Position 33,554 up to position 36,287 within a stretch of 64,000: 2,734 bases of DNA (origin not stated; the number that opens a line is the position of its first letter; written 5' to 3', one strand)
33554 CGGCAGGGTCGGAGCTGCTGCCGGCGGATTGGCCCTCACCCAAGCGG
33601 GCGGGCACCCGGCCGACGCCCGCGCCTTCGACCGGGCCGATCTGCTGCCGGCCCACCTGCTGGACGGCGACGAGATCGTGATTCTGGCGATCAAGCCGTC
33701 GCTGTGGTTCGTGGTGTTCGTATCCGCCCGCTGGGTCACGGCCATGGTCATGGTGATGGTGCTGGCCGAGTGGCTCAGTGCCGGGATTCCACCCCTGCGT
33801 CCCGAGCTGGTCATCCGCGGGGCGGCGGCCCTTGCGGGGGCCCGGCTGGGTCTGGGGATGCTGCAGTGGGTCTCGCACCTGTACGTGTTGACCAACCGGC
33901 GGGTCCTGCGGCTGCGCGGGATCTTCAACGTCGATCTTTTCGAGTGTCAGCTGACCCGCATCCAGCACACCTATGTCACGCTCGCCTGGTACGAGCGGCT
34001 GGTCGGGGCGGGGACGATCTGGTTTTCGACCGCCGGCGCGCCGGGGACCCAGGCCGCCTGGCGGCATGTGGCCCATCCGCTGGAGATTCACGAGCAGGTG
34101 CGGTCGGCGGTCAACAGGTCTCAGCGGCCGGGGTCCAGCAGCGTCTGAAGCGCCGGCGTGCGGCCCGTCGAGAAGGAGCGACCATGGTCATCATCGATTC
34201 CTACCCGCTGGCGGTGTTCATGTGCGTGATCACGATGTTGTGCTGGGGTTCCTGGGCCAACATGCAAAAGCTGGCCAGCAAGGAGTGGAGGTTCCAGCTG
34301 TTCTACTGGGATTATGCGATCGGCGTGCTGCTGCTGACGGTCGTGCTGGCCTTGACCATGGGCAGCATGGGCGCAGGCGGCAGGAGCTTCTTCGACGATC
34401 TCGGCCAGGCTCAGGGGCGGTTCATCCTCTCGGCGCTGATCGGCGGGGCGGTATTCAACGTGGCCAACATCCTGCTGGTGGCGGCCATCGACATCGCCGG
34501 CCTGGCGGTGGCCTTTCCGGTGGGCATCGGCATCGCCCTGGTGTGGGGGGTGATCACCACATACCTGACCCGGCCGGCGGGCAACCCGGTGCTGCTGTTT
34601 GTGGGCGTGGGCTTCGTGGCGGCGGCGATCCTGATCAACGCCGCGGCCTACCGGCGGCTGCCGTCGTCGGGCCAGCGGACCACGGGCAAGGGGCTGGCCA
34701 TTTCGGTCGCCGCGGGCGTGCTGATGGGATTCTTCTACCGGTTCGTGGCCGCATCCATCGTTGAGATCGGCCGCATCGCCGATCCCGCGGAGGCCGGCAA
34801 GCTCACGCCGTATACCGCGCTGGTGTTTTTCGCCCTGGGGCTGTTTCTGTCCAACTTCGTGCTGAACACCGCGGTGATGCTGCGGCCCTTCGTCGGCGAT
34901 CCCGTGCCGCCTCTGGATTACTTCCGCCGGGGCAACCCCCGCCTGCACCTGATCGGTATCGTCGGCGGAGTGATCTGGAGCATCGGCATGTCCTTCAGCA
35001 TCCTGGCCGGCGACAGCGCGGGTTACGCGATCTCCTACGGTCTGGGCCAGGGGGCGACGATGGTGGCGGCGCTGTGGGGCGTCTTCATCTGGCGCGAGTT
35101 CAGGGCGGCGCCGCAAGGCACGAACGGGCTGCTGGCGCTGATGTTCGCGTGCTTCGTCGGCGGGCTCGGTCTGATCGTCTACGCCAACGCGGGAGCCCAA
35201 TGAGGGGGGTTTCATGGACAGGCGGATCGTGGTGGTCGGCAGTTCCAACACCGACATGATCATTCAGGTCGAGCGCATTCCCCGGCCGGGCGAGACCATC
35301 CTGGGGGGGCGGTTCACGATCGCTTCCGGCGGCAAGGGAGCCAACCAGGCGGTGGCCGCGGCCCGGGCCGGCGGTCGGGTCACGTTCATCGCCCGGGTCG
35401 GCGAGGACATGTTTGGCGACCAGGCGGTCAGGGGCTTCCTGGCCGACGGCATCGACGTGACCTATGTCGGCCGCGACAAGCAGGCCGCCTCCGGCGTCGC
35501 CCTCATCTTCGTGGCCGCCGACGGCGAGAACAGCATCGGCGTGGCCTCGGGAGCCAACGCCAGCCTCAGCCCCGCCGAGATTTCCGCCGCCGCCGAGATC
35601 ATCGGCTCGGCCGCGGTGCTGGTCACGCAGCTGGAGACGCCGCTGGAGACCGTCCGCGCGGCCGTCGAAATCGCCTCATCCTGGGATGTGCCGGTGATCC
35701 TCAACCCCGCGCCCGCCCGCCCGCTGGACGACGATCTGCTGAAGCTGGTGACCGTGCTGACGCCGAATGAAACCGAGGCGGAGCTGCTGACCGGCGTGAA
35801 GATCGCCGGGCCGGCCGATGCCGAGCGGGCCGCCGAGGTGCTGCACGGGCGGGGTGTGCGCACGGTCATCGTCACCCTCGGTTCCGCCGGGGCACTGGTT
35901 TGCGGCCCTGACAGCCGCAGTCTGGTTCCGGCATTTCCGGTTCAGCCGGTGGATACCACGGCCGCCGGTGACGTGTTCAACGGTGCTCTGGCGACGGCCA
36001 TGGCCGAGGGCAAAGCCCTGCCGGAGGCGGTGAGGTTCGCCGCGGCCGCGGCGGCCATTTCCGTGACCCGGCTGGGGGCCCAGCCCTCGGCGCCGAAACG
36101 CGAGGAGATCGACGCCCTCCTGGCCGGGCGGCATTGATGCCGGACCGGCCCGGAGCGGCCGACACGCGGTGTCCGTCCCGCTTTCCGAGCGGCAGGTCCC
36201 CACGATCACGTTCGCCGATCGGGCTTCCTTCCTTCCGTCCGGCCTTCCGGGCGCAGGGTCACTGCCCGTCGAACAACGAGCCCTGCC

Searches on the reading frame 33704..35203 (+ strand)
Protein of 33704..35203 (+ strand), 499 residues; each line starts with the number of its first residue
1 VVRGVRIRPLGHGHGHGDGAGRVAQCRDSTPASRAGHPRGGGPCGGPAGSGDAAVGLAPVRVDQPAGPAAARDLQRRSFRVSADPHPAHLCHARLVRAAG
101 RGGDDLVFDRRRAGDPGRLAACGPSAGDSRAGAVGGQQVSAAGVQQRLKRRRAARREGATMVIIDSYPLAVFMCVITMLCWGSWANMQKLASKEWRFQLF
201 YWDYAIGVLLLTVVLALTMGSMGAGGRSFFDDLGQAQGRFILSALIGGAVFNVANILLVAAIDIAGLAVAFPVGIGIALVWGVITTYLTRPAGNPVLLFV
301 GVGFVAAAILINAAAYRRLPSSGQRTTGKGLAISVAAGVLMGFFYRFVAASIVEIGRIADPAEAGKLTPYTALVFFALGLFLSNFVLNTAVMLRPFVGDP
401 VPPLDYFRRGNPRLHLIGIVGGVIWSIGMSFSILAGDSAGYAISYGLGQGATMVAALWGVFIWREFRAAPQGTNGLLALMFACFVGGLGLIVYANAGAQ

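Call 49: search_protein_families(library=pfam, proteins=[window:33704-35203:+], max_evalue=0.001)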
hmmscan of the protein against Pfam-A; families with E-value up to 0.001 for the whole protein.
window:33704-35203:+ (499 aa): 3 families
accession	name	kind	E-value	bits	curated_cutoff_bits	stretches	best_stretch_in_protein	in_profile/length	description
PF07168.17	Ureide_permease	-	1.1e-18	67.6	27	2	329-491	197-356/359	Ureide permease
PF07857.17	TMEM144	-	2.4e-06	27.2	26.2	1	335-492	182-327/332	Transmembrane family, TMEM144 of transporters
PF06800.18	Sugar_transport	-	0.00019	21.3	26.3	0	174-469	3-257/280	Sugar transport protein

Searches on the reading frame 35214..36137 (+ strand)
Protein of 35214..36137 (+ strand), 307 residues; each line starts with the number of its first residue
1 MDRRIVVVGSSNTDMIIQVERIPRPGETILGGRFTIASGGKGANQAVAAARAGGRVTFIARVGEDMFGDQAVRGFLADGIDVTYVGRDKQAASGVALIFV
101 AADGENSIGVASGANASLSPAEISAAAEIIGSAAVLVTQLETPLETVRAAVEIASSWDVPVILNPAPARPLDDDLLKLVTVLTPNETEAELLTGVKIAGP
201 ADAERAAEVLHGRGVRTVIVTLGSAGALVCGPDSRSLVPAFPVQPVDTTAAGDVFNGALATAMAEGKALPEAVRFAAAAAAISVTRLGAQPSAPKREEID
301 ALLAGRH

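Call 49: search_protein_families(library=pfam, proteins=[window:35214-36137:+], max_evalue=0.001)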
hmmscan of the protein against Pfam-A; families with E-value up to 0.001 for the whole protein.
window:35214-36137:+ (307 aa): 3 families
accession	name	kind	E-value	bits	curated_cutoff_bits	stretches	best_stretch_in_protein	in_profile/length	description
PF00294.29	PfkB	-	4.6e-74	249.9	25.8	1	3-295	2-301/302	pfkB family carbohydrate kinase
PF08543.17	Phos_pyr_kin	-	2e-13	50.7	27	1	162-278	103-226/246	Phosphomethylpyrimidine kinase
PF25270.1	Khk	-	6.7e-05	22.7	35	1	180-302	242-361/365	Prokaryotic ketohexokinase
